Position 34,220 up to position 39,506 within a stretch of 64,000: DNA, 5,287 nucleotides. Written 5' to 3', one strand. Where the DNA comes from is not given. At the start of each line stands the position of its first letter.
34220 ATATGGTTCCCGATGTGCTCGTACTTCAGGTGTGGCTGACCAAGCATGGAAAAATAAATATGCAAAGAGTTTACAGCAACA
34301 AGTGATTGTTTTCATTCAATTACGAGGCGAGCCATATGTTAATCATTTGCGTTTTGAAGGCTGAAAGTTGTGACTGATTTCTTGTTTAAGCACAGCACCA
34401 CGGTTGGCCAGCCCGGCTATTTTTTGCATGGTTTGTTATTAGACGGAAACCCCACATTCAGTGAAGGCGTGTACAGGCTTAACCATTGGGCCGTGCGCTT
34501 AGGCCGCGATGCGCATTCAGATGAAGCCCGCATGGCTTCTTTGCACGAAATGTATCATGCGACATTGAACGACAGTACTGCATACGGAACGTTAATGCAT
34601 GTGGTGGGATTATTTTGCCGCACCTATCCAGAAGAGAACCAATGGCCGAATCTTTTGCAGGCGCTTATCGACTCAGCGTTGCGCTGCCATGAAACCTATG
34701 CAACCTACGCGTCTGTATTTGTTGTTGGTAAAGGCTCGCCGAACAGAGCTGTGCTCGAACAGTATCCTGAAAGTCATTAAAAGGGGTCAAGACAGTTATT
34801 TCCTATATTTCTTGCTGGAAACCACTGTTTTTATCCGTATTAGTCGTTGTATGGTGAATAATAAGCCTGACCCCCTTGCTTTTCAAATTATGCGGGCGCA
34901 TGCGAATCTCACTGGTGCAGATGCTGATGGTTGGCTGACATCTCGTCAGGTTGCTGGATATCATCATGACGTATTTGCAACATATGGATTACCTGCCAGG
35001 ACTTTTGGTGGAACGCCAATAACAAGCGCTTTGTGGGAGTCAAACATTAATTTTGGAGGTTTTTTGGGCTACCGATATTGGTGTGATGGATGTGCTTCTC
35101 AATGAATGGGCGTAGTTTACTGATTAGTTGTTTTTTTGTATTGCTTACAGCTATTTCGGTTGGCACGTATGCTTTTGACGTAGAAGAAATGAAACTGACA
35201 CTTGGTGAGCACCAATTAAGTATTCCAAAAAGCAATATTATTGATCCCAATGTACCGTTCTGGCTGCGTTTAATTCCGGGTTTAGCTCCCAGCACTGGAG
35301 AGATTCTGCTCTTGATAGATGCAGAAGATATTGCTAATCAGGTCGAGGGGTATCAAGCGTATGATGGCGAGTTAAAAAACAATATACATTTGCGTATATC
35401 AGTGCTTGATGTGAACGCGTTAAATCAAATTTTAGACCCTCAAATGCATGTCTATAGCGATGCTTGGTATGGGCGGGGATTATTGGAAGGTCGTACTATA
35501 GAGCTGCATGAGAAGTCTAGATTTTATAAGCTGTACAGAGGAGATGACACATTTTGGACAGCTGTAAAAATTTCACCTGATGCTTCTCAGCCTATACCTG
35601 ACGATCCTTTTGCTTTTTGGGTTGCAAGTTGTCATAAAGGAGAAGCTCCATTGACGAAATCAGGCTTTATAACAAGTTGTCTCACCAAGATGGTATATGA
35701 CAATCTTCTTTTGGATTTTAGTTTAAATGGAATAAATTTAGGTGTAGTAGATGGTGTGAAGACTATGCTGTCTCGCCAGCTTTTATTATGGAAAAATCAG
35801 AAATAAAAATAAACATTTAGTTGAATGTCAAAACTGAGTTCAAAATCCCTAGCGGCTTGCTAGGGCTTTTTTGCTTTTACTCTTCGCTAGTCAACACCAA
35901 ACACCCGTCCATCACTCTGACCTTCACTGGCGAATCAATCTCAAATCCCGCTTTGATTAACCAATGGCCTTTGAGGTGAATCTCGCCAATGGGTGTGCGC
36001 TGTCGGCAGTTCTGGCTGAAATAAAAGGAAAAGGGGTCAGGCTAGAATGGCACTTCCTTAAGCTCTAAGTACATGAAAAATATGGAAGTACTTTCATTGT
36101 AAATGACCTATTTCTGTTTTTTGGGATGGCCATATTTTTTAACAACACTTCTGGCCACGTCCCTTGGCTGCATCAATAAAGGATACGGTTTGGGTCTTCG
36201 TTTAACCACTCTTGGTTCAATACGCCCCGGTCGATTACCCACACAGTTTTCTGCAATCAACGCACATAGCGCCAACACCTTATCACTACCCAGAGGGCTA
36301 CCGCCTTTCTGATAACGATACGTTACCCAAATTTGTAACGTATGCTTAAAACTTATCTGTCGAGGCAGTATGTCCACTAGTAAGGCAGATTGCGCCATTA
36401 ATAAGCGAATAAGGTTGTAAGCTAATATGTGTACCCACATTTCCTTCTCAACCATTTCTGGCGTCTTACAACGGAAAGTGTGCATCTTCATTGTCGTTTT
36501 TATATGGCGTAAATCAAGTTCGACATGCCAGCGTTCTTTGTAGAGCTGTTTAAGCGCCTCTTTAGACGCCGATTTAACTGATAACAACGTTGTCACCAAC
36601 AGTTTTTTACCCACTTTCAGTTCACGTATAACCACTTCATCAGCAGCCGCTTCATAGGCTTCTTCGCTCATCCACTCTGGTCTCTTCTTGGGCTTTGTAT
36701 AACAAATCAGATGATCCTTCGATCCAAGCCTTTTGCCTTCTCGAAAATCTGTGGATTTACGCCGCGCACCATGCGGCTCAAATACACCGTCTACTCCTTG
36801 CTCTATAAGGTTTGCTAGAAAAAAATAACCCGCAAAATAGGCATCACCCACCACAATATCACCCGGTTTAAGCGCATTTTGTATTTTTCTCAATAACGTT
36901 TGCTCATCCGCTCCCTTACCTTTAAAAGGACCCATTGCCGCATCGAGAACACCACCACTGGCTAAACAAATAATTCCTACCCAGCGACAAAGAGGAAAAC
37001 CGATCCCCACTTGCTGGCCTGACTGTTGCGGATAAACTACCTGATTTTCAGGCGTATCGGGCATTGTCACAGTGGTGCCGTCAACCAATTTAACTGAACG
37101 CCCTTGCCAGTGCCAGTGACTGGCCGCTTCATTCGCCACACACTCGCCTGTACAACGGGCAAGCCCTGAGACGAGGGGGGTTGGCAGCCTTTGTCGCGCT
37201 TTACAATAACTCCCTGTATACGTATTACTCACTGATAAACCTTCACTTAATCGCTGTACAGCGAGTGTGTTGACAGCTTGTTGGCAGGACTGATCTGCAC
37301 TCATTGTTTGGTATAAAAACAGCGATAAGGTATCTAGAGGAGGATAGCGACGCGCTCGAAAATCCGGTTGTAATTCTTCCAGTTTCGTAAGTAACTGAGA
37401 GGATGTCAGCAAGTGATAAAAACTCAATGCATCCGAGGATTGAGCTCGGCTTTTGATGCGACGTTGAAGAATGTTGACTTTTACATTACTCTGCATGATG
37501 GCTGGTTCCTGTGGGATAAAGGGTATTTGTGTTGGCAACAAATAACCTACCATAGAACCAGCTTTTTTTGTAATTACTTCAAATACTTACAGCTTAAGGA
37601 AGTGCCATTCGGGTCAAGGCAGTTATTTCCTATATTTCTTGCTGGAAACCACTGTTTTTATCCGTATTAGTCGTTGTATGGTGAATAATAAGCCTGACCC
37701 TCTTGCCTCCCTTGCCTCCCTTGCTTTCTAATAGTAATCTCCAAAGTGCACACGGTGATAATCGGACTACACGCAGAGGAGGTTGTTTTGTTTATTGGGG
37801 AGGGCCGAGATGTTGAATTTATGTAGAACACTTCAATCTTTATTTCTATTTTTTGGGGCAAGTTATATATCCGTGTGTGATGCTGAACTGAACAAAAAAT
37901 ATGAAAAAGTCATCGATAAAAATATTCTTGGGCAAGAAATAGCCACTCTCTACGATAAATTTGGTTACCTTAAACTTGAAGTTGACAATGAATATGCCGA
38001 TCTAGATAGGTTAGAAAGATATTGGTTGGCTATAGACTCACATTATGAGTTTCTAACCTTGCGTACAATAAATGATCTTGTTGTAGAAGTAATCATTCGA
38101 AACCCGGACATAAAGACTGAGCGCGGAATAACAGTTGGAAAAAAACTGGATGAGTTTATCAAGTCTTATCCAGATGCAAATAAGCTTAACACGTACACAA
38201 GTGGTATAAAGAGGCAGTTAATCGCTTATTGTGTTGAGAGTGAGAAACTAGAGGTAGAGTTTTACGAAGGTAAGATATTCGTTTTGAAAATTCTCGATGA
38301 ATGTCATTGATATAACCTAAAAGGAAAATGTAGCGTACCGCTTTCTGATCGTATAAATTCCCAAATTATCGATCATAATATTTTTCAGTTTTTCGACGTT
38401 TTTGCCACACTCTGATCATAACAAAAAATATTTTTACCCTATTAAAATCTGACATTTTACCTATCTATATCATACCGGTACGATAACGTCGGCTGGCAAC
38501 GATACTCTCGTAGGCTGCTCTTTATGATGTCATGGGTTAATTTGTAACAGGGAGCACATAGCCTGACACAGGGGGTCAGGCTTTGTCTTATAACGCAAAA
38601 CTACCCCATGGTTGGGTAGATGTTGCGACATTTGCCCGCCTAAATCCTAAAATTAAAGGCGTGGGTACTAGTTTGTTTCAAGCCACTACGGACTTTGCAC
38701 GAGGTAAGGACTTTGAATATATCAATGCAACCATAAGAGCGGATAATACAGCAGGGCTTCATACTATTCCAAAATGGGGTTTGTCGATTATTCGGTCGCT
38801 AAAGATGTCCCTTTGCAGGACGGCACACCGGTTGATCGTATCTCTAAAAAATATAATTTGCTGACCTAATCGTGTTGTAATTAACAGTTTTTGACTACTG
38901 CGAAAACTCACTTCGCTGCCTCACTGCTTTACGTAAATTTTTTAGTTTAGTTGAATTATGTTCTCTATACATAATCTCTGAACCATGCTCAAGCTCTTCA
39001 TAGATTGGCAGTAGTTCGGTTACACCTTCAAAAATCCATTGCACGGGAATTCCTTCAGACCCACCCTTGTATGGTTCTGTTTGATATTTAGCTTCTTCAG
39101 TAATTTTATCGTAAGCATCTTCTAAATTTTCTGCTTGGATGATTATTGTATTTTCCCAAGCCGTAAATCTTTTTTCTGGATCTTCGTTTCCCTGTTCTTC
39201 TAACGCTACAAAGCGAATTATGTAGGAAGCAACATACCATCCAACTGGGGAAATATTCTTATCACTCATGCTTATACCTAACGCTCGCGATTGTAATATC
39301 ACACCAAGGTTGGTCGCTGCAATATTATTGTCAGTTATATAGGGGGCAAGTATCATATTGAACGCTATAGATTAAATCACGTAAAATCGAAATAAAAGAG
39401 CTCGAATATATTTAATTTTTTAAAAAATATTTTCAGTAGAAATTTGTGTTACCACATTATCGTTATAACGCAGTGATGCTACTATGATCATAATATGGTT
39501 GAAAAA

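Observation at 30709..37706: Family of ~95-bp MITE-like elements (3 copies in 7 kb) with GGGGTCA terminal inverted repeats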

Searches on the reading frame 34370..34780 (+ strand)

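Call 20: search_protein_families(library=pfam, proteins=[window:34370-34780:+], max_evalue=0.01)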
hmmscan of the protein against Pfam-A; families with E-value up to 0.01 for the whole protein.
window:34370-34780:+ (136 aa): 0 families

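Call 68: search_protein_families(library=pfam, proteins=[window:34370-34777:+], max_evalue=5)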
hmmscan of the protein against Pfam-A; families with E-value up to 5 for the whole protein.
window:34370-34777:+ (136 aa): 1 family
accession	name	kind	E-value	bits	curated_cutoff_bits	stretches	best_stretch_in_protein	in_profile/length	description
PF07651.22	ANTH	-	0.11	11.9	21.5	1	19-67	62-113/276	ANTH domain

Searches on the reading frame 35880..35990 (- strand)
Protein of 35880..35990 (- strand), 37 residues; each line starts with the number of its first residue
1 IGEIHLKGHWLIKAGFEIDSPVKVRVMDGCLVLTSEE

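Call 68: search_protein_families(library=pfam, proteins=[window:35880-35990:-], max_evalue=5)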
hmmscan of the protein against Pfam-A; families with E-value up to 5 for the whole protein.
seq(37 aa): 1 family
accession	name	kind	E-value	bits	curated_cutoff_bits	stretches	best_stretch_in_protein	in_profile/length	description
PF08845.15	SymE_toxin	-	5.6e-15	55.6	29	1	2-34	21-53/54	Toxin SymE, type I toxin-antitoxin system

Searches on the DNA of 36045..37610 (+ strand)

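Call 70: search_dna_similar(query=window:36045-37610:+, collection=plasmids, mode=distant, max_rows=8)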
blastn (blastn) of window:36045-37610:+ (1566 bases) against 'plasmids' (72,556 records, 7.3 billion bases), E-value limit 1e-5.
Records with a match: 1; places in all: 2; records where one place covers at least 80% of the query: 0.
Best place of each record, by identity: 60-80% 1.
By first word of the organism name: Pseudomonas 1.
By predicted mobility (MOB-suite, as given by PLSDB): mobilizable 1.
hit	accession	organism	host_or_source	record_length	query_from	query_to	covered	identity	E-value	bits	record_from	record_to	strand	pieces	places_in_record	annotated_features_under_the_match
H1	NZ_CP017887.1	Pseudomonas frederiksbergensis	whole organism,glacial stream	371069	862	1043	12%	69.9%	3e-10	76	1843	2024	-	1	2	none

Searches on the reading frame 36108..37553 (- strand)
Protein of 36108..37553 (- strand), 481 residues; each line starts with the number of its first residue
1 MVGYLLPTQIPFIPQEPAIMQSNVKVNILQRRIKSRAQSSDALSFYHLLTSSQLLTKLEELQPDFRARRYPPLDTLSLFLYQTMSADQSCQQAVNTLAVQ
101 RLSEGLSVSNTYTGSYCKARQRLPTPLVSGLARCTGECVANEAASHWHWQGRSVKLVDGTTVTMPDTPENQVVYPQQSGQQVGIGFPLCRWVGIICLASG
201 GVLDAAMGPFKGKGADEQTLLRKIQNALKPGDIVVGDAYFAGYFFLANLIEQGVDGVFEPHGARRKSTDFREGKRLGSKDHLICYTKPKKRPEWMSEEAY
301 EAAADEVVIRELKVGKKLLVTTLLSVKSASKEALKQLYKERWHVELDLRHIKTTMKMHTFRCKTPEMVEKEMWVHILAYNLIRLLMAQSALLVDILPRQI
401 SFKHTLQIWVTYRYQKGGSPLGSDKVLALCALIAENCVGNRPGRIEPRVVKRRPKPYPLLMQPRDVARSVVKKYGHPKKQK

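Call 20: search_protein_families(library=pfam, proteins=[window:36108-37553:-], max_evalue=0.01)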
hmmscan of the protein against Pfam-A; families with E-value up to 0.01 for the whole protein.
window:36108-37553:- (481 aa): 2 families
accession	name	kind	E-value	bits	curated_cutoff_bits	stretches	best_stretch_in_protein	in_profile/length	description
PF01609.27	DDE_Tnp_1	-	1.5e-19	71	23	1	149-381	1-200/200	Transposase DDE domain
PF13701.12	DDE_Tnp_1_4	-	0.00016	20.5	34.7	1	317-386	307-374/435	Transposase DDE domain group 1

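Call 21: find_encoding_contigs(protein=window:36108-37553:-, flank=10000, max_places=10)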
Protein window:36108-37553:- (481 aa): no gene with exactly this product is on record in the collection.

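Call 55: find_homologous_proteins(query=window:36108-37553:-, max_evalue=1e-50)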
Query window:36108-37553:- (481 aa): 7893 proteins with E <= 1e-50 among 8000 candidates; the best 120 are listed.
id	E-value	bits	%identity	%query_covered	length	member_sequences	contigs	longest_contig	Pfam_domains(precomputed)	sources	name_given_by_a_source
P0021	0.0e+0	1053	100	96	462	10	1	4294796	PF01609.28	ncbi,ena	-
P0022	1.4e-211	721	67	96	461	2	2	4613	PF01609.28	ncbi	ncbi:MAG: IS4 family transposase [Pseudomonadales bacterium]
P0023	6.4e-209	712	66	96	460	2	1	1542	PF01609.28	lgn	-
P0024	7.4e-206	702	67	96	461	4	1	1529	PF01609.28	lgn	-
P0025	2.2e-202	691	65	96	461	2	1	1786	PF01609.28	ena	-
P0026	2.9e-202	691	65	96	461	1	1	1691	PF01609.28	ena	-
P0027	1.0e-201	689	65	96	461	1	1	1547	PF01609.28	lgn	-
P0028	3.9e-201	687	64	96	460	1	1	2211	PF01609.28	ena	-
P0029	3.9e-201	687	65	96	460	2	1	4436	PF01609.28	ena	-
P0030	4.6e-201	687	64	96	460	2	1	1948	PF01609.28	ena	-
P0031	1.1e-200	685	64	96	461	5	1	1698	PF01609.28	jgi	-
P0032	5.3e-199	680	64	96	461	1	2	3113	PF01609.28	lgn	-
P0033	1.6e-198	678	64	97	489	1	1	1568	PF01609.28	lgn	-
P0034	6.1e-198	676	64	96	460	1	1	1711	PF01609.28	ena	-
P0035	7.5e-198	676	65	96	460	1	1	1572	PF01609.28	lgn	-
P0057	4.8e-184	630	61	96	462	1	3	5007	PF01609.28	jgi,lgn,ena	-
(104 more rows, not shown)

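Call 62: list_cluster_members(proteins=[L020:1034-1453:+, P0019, P0020, P0021, P0018])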
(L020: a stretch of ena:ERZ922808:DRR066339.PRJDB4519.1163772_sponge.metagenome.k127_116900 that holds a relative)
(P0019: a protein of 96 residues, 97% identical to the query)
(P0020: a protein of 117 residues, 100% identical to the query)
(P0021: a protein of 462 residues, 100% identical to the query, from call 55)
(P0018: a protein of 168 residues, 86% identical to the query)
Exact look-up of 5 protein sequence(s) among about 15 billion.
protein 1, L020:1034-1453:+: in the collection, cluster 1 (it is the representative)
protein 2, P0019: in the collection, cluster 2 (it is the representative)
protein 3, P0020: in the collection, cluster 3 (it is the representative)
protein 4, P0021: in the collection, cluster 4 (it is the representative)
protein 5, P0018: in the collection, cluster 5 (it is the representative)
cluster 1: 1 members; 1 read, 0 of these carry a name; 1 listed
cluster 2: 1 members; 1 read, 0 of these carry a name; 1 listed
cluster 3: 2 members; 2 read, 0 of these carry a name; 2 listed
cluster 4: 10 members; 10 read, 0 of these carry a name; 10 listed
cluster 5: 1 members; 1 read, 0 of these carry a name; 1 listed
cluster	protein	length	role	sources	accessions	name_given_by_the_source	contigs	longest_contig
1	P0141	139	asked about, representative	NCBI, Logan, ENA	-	-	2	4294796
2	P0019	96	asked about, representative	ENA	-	-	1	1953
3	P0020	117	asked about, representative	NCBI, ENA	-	-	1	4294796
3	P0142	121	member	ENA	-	-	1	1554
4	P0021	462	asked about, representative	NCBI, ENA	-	-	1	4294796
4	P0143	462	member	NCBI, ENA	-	-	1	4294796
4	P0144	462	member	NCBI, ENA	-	-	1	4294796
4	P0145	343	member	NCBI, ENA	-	-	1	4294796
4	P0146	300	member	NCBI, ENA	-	-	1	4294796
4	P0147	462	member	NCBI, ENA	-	-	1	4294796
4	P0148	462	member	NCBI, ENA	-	-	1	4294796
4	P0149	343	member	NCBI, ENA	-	-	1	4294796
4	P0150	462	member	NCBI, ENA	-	-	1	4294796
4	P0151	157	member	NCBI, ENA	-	-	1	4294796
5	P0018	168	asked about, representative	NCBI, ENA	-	-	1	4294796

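Call 63: find_encoding_contigs(protein=P0142, flank=10000)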
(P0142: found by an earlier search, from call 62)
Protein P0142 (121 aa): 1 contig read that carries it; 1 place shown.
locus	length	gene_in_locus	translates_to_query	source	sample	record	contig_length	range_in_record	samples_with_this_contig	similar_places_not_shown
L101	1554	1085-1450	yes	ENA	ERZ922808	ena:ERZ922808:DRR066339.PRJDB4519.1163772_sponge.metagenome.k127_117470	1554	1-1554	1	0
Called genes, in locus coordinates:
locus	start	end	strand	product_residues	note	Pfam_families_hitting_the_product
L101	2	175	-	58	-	?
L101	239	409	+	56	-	-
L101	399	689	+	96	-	PF05069:Phage_tail_S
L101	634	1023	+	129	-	PF05069:Phage_tail_S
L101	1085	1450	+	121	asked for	PF04717:Phage_base_V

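Call 64: find_encoding_contigs(protein=P0141, flank=10000)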
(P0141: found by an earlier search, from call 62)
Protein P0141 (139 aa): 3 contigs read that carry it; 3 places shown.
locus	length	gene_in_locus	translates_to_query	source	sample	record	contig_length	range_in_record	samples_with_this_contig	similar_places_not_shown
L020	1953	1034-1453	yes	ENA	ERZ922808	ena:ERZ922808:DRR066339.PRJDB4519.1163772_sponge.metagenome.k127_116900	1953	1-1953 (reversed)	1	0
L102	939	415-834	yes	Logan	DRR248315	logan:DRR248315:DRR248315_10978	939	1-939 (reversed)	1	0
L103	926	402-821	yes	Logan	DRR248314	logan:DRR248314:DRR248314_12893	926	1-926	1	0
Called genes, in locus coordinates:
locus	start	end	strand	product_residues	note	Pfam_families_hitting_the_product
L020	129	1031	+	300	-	PF01551:Peptidase_M23 (weak)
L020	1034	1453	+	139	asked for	-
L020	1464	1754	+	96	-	-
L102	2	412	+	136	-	?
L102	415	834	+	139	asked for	-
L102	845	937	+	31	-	?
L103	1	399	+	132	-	?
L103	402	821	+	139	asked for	-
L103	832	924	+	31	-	?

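Call 71: find_encoding_contigs(protein=P0022, flank=3000, max_places=4)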
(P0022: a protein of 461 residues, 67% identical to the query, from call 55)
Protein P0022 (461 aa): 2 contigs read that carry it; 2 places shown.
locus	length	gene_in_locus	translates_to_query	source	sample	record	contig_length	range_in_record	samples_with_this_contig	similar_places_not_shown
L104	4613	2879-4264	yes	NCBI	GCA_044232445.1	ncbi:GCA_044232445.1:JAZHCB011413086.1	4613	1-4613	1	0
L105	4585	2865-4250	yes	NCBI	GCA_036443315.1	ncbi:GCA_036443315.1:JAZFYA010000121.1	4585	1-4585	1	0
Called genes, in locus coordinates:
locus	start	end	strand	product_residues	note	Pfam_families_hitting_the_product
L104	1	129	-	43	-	?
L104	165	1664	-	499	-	PF07715:Plug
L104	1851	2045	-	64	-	-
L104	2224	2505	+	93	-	PF07798:CCDC90-like (weak)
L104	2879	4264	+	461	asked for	PF01609:DDE_Tnp_1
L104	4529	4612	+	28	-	?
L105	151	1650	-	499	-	PF07715:Plug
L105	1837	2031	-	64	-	-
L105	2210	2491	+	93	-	PF07798:CCDC90-like (weak)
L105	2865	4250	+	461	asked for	PF01609:DDE_Tnp_1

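Call 73: find_encoding_contigs(protein=P0057, flank=1500, max_places=6)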
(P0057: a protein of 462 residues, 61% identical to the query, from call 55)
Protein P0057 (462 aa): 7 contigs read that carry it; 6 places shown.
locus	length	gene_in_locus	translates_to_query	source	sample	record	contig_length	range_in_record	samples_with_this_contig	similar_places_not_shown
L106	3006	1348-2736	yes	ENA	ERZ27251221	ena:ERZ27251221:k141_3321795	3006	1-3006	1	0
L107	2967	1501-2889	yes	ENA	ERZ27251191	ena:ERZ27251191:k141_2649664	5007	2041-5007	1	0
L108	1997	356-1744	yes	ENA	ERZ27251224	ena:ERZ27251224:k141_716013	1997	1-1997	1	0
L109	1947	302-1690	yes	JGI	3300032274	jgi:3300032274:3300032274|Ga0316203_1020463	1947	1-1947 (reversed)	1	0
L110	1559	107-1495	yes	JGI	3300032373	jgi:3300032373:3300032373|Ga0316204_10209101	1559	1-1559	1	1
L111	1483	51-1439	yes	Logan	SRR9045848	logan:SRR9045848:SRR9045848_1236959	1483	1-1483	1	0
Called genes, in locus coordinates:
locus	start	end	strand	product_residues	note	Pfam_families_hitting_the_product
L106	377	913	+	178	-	-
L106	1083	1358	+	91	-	-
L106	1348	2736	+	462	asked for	PF01609:DDE_Tnp_1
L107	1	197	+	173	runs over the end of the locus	-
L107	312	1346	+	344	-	PF01582:TIR, PF13676:TIR_2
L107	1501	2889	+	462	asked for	PF01609:DDE_Tnp_1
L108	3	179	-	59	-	?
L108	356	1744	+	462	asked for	PF01609:DDE_Tnp_1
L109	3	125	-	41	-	?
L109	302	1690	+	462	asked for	PF01609:DDE_Tnp_1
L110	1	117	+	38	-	?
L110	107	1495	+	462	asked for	PF01609:DDE_Tnp_1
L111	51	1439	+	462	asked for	PF01609:DDE_Tnp_1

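Call 74: find_encoding_contigs(protein=P0029, flank=1500, max_places=6)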
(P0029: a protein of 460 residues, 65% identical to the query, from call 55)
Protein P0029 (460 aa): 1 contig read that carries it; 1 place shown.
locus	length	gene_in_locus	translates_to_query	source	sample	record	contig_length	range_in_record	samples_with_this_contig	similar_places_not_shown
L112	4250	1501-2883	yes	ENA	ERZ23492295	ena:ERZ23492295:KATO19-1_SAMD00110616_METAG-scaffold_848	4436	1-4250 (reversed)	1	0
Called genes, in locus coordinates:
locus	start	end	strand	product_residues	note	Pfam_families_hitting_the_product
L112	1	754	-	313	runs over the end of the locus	?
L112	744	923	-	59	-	-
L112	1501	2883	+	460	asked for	PF01609:DDE_Tnp_1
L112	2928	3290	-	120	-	PF00665:rve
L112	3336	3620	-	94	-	-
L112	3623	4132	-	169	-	PF01527:HTH_Tnp_1 (faint)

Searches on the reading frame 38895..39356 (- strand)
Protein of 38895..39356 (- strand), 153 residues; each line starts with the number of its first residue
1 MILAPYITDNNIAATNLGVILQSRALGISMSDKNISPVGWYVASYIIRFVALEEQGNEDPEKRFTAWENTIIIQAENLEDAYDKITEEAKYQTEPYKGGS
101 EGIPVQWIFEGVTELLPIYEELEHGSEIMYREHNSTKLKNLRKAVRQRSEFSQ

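Call 20: search_protein_families(library=pfam, proteins=[window:38895-39356:-], max_evalue=0.01)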
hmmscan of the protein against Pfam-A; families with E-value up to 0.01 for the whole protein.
window:38895-39356:- (153 aa): 1 family
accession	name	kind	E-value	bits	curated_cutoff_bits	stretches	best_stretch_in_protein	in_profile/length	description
PF14119.11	DUF4288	-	6.6e-18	65.2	27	1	40-129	1-83/84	Domain of unknown function (DUF4288)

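Call 22: find_encoding_contigs(protein=window:38895-39356:-, flank=10000, max_places=10)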
Protein window:38895-39356:- (153 aa): no gene with exactly this product is on record in the collection.
